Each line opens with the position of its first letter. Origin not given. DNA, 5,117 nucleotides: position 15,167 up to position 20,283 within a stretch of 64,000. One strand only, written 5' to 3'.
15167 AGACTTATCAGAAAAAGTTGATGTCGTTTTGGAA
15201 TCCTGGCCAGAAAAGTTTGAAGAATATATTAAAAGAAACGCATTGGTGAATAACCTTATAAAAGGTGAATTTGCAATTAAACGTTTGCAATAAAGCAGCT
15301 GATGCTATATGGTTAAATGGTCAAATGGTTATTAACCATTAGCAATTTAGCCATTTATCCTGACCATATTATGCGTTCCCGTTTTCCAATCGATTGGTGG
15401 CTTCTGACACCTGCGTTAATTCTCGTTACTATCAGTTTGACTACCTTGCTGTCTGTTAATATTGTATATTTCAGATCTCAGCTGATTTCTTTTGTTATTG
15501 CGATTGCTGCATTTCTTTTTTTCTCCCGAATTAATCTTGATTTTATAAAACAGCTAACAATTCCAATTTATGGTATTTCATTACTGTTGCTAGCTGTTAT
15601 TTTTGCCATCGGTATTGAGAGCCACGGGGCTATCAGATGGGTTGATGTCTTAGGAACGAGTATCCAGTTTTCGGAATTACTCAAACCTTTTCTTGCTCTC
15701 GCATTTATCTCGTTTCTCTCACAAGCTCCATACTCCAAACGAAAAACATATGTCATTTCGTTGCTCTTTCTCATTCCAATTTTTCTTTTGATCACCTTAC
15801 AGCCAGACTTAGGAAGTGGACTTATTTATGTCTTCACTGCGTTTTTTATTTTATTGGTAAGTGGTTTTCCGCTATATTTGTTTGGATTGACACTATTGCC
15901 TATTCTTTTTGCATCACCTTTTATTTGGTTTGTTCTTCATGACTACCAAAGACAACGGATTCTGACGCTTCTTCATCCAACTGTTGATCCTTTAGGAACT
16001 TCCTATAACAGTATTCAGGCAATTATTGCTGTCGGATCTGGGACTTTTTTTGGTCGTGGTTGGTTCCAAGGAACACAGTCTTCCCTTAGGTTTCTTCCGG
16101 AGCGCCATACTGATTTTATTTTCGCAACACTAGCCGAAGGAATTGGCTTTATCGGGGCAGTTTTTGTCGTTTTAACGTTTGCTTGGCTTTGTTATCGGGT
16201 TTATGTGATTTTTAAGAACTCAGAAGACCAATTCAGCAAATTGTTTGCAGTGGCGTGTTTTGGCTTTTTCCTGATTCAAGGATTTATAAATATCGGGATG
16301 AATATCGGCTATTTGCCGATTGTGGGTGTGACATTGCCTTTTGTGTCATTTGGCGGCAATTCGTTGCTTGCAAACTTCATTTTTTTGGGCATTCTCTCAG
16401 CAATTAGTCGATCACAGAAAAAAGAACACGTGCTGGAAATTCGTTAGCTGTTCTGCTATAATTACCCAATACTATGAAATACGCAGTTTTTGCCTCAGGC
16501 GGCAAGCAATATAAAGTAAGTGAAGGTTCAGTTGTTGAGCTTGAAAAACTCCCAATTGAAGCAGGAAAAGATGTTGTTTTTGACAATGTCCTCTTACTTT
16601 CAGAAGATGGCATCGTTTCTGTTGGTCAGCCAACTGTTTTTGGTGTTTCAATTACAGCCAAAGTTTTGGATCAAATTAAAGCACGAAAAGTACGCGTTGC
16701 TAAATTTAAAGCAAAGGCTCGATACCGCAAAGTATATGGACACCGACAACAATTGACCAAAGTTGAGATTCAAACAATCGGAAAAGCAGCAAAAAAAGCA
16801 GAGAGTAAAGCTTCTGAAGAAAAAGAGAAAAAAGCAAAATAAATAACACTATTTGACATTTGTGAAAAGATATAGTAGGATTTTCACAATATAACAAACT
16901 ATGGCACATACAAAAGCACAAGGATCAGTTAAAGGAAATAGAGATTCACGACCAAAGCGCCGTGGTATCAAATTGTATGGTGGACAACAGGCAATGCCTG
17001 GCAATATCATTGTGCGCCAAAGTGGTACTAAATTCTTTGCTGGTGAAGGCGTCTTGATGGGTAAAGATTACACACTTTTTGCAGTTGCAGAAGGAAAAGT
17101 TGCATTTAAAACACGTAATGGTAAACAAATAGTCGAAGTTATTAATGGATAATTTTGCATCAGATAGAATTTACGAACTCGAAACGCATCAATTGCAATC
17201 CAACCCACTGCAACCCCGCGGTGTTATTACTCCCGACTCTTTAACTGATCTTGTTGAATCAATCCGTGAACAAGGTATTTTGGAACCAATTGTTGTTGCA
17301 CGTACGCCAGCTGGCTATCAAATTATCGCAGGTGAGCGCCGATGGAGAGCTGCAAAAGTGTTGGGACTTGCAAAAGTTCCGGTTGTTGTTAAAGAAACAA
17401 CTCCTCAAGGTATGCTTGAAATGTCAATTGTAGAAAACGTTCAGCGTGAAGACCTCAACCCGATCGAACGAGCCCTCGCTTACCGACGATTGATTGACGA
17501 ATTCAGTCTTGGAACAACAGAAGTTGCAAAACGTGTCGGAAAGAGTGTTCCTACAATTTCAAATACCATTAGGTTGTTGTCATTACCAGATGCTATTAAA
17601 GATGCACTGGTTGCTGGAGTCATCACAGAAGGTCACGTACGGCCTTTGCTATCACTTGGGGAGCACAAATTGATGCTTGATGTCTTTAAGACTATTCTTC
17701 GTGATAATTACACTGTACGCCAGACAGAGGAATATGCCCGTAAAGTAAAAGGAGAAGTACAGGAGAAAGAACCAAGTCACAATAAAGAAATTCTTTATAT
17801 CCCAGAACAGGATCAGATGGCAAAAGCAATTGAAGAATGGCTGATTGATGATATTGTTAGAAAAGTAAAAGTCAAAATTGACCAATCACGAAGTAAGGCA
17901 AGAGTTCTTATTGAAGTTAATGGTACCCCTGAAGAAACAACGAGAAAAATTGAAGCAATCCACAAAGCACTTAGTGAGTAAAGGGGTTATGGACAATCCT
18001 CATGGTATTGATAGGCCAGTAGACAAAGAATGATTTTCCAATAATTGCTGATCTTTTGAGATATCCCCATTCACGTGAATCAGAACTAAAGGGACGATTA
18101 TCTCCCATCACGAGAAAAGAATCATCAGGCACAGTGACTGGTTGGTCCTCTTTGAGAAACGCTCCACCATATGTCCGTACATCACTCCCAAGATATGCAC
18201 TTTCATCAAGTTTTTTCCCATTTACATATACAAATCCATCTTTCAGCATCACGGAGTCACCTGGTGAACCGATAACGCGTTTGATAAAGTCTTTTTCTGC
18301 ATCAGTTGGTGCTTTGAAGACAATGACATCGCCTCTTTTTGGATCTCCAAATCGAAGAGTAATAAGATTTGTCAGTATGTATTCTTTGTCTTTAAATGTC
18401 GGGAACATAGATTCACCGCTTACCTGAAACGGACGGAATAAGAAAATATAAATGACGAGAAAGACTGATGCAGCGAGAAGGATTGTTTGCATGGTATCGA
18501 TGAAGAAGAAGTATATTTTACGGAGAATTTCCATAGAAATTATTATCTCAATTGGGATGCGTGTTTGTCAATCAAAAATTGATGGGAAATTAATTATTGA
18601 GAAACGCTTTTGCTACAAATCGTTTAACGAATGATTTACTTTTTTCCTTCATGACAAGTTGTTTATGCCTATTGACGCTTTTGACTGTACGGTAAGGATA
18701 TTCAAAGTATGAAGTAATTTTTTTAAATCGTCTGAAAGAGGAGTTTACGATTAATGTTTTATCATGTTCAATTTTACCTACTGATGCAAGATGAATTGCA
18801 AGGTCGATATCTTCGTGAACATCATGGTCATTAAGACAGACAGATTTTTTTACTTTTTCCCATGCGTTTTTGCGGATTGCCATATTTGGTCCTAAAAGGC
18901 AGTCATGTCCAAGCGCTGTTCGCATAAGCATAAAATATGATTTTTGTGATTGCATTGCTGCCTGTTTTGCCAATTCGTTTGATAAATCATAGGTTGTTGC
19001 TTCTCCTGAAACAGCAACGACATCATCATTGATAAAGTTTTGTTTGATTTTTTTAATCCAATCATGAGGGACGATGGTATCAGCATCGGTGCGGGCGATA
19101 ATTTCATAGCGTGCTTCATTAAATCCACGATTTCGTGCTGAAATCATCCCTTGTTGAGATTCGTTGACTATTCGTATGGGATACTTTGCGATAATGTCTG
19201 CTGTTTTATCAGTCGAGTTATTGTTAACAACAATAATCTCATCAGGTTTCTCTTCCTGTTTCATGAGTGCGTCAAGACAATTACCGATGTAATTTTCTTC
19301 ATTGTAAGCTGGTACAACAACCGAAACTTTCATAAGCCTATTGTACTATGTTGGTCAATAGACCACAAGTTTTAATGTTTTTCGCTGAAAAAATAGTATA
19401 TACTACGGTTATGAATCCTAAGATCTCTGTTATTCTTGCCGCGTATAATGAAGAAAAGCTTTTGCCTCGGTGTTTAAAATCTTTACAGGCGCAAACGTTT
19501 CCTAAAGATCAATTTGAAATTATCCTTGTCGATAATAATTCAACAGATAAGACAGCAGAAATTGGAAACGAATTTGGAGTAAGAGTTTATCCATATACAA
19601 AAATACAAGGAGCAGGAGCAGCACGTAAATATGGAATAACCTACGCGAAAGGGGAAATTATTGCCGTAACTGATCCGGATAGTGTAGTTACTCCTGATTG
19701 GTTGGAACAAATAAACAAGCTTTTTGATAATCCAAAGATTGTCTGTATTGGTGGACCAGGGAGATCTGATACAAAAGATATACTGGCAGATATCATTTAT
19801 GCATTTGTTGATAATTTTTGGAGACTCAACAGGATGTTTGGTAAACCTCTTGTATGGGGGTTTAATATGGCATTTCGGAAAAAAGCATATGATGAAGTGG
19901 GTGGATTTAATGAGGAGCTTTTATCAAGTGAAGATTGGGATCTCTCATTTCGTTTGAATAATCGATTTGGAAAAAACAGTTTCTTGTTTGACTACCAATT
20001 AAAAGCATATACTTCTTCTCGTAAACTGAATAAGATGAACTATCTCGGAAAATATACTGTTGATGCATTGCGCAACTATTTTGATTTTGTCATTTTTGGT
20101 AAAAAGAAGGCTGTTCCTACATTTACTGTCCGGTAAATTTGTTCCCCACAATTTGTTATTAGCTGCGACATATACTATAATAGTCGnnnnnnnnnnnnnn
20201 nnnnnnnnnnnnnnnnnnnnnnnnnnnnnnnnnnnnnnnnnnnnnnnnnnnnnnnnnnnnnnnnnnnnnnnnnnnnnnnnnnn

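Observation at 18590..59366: Glycan-assembly supercluster of ~41 kb dominated by lipid-linked-sugar (GT-C) chemistry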

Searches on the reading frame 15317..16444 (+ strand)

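Call 11: search_protein_families(library=pfam, proteins=[window:15317-16444:+], max_evalue=0.001)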
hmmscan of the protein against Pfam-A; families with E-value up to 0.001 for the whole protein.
window:15317-16444:+ (376 aa): 1 family
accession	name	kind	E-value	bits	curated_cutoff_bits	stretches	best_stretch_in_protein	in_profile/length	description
PF01098.24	FTSW_RODA_SPOVE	-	1.2e-80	271.7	26.4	1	36-368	19-355/356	Cell cycle protein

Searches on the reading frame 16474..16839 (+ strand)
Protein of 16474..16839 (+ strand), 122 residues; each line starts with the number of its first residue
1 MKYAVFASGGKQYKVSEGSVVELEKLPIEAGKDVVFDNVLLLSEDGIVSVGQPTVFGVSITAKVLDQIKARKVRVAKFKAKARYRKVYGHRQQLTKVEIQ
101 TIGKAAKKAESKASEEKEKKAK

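Call 51: search_protein_families(library=pfam, proteins=[window:16474-16839:+], max_evalue=0.1)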
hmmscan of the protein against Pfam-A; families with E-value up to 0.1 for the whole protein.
window:16474-16839:+ (122 aa): 2 families
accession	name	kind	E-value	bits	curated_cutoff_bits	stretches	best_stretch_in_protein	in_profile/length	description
PF00829.26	Ribosomal_L21p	-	1.4e-32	112.3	27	1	3-102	2-99/99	Ribosomal prokaryotic L21 protein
PF16314.11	DUF4954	-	0.014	14.5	26.2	0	46-112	104-172/433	Domain of unknown function (DUF4954)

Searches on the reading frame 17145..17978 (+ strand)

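Call 51: search_protein_families(library=pfam, proteins=[window:17145-17978:+], max_evalue=0.1)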
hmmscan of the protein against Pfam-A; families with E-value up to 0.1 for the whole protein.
window:17145-17978:+ (278 aa): 5 families
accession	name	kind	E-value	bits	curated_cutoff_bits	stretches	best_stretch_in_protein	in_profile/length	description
PF17762.8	HTH_ParB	-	1.6e-33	115.3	22.6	1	102-202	1-101/102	ParB HTH domain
PF02195.25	ParB_N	-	2.7e-30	104.7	26.3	1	9-100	3-95/95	ParB N-terminal domain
PF08535.16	KorB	-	0.0029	18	22.3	1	124-162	6-44/89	KorB domain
PF20776.3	SLS1_N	-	0.063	14.3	24.4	0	181-253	31-82/97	SLS1 protein N-terminal domain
PF13384.12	HTH_23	-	0.069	13.4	24.6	0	108-143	6-39/50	Homeodomain-like domain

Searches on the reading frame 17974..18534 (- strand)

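Call 7: search_protein_families(library=pfam, proteins=[window:17974-18534:-], max_evalue=0.01)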
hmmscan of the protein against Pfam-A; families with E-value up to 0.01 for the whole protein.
window:17974-18534:- (187 aa): 2 families
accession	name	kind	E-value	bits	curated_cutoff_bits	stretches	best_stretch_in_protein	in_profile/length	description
PF10502.14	Peptidase_S26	-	1.4e-47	162.2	22.9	1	13-173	3-168/168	Signal peptidase, peptidase S26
PF00717.28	Peptidase_S24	-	0.0052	16.9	23.3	1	37-97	39-91/116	Peptidase S24-like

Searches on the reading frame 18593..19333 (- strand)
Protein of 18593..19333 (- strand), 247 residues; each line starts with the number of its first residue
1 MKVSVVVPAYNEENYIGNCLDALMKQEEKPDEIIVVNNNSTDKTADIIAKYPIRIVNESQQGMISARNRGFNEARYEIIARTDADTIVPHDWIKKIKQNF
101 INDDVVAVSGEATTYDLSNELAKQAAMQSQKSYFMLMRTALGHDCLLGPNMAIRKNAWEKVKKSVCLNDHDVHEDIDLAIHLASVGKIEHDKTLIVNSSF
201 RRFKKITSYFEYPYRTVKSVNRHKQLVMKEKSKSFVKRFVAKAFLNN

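Call 4: search_protein_families(library=pfam, proteins=[window:18593-19333:-], max_evalue=0.01)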
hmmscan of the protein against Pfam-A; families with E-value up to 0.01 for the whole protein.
window:18593-19333:- (247 aa): 6 families
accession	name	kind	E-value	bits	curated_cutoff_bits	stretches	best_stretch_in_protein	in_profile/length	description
PF00535.33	Glycos_transf_2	-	9.5e-33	113.9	23.3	1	4-155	1-161/168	Glycosyl transferase family 2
PF13641.12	Glyco_tranf_2_3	-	4.4e-18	66.6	27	1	3-184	3-196/230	Glycosyltransferase like family 2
PF10111.15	Glyco_tranf_2_2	-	1.6e-06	28.3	27.3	1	4-97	1-103/276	Glycosyltransferase like family 2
PF13506.12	Glyco_transf_21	-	1.9e-06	27.9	21.7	1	68-187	23-142/174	Glycosyl transferase family 21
PF13632.12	Glyco_trans_2_3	-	9e-05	22.8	27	1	82-187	5-111/198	Glycosyl transferase family group 2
PF13704.12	Glyco_tranf_2_4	-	0.0006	20.7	27.5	1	11-80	2-67/98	Glycosyl transferase family 2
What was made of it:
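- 18590..19333 (-): Soluble GT2 glycosyltransferase (ordinary MftF/HpsE-like type, not Dpm1-like). Accessory: an orthologue is present in 1 of 71 related loci. Pfam Glycos_transf_2 114 bits (call 4).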

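Call 13: search_protein_families(library=ncbifam, proteins=[window:18593-19333:-], max_evalue=0.1)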
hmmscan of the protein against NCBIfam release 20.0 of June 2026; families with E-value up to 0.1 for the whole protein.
window:18593-19333:- (247 aa): 27 families (the best 25 are shown)
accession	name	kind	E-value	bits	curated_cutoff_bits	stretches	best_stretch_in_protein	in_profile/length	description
TIGR04283.1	glyco_like_mftF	equivalog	4.4e-20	72.2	182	1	3-206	1-192/221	TIGR04283 family arsenosugar biosynthesis glycosyltransferase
TIGR03965.1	mycofact_glyco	equivalog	1.6e-19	70.1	280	1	2-129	75-209/467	mycofactocin biosynthesis glycosyltransferase MftF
NF038302.1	EPS_HpsE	equivalog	1.6e-18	66.7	300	1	2-107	2-118/307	hormogonium polysaccharide biosynthesis glycosyltransferase HpsE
NF007482.0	PRK10073.1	equivalog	2e-16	59.9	423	1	2-104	7-114/334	glycosyltransferase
TIGR03937.1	PgaC_IcaA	equivalog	8.6e-15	54.6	422.3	1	2-111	46-162/407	poly-beta-1,6-N-acetyl-D-glucosamine synthase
NF041875.1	EPS_EpsD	equivalog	1.9e-14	53.8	370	1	3-99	1-103/325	exopolysaccharide biosynthesis glycosyltransferase EpsD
NF041394.1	GtaseAglG_Halo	equivalog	5.3e-13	48.9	440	1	1-114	1-121/304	glucosyl-dolichyl phosphate glucuronosyltransferase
NF047683.1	TeichurnBiosyTuaG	equivalog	9.1e-11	41.9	400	1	2-119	7-127/252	teichuronic acid biosynthesis protein TuaG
NF010496.0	PRK13915.1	equivalog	1.5e-10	40.6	262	1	2-90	32-123/307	glucosyl-3-phosphoglycerate synthase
NF041391.1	DPhHxTase_Halo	equivalog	2.1e-10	40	375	1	9-112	3-104/213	dolichyl-phosphate hexose transferase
NF053739.1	GlytfEpsEBac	equivalog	3.4e-10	39.4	450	1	2-184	2-187/265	glycosyltransferase EpsE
TIGR03111.1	glyc2_xrt_Gpos1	hypoth_equivalog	6.1e-09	35.2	363.95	1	2-113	50-170/439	TIGR03111 family XrtG-associated glycosyltransferase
NF045692.1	OglycostaseCruG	equivalog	1.3e-08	34.2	600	1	2-50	42-90/386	2'-O-glycosyltransferase CruG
NF038299.1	EPS_HpsN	equivalog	2.3e-08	33.4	425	1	2-113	2-120/317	hormogonium polysaccharide biosynthesis glycosyltransferase HpsN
TIGR03469.1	HpnB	hypoth_equivalog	4.3e-08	32.6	379.25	1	2-68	45-112/386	hopene-associated glycosyltransferase HpnB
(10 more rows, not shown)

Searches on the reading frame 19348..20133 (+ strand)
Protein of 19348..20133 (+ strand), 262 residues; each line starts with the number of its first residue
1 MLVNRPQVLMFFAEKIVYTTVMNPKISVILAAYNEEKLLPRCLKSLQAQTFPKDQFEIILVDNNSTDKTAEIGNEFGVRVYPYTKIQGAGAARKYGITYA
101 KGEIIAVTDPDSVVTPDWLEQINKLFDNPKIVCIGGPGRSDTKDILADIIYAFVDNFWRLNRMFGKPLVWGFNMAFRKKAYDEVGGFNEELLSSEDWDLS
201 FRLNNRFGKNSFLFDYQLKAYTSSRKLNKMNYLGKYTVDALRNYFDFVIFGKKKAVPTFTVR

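Call 4: search_protein_families(library=pfam, proteins=[window:19348-20133:+], max_evalue=0.01)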
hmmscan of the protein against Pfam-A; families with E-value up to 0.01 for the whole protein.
window:19348-20133:+ (262 aa): 5 families
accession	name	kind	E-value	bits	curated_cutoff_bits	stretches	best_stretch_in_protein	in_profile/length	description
PF00535.33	Glycos_transf_2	-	6.7e-32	111.2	23.3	1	27-184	1-167/168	Glycosyl transferase family 2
PF13641.12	Glyco_tranf_2_3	-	1.9e-18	67.8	27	1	24-206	1-197/230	Glycosyltransferase like family 2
PF10111.15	Glyco_tranf_2_2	-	9.6e-14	52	27.3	2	30-128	4-108/276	Glycosyltransferase like family 2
PF13632.12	Glyco_trans_2_3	-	1.6e-10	41.6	27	1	104-217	1-119/198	Glycosyl transferase family group 2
PF13506.12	Glyco_transf_21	-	2e-05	24.6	21.7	1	97-188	26-121/174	Glycosyl transferase family 21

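Call 13: search_protein_families(library=ncbifam, proteins=[window:19348-20133:+], max_evalue=0.1)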
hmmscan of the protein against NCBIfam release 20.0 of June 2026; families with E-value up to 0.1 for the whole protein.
window:19348-20133:+ (262 aa): 29 families (the best 25 are shown)
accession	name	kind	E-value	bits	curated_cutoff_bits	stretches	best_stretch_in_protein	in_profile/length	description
NF041875.1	EPS_EpsD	equivalog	2e-29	103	370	1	26-227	1-211/325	exopolysaccharide biosynthesis glycosyltransferase EpsD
TIGR03965.1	mycofact_glyco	equivalog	8.5e-28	97.4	280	2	23-136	73-189/467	mycofactocin biosynthesis glycosyltransferase MftF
TIGR04283.1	glyco_like_mftF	equivalog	8.5e-22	77.8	182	1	26-237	1-199/221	TIGR04283 family arsenosugar biosynthesis glycosyltransferase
TIGR03937.1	PgaC_IcaA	equivalog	2.8e-17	62.8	422.3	1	22-205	43-235/407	poly-beta-1,6-N-acetyl-D-glucosamine synthase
NF007482.0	PRK10073.1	equivalog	2.1e-16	59.8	423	1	23-122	5-106/334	glycosyltransferase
NF038302.1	EPS_HpsE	equivalog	2.7e-16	59.4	300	1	26-127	3-112/307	hormogonium polysaccharide biosynthesis glycosyltransferase HpsE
NF041394.1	GtaseAglG_Halo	equivalog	1.4e-13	50.8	440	1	25-208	2-202/304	glucosyl-dolichyl phosphate glucuronosyltransferase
NF047683.1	TeichurnBiosyTuaG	equivalog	1.9e-12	47.4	400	1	22-122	4-107/252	teichuronic acid biosynthesis protein TuaG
TIGR03111.1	glyc2_xrt_Gpos1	hypoth_equivalog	1.9e-12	46.7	363.95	1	20-138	45-169/439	TIGR03111 family XrtG-associated glycosyltransferase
NF053739.1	GlytfEpsEBac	equivalog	1.4e-09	37.3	450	1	24-204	1-186/265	glycosyltransferase EpsE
NF050050.1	ProtGlycPglI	equivalog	3.7e-09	36.4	500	1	24-120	2-102/306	GalNAc(5)-diNAcBac-PP-undecaprenol beta-1,3-glucosyltransferase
NF038299.1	EPS_HpsN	equivalog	3.7e-09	36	425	1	24-136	1-117/317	hormogonium polysaccharide biosynthesis glycosyltransferase HpsN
TIGR03469.1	HpnB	hypoth_equivalog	5.6e-09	35.5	379.25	1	18-76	38-95/386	hopene-associated glycosyltransferase HpnB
NF010496.0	PRK13915.1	equivalog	2.3e-08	33.5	262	1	22-111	29-126/307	glucosyl-3-phosphoglycerate synthase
NF041391.1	DPhHxTase_Halo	equivalog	4.9e-08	32.2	375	1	31-127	2-98/213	dolichyl-phosphate hexose transferase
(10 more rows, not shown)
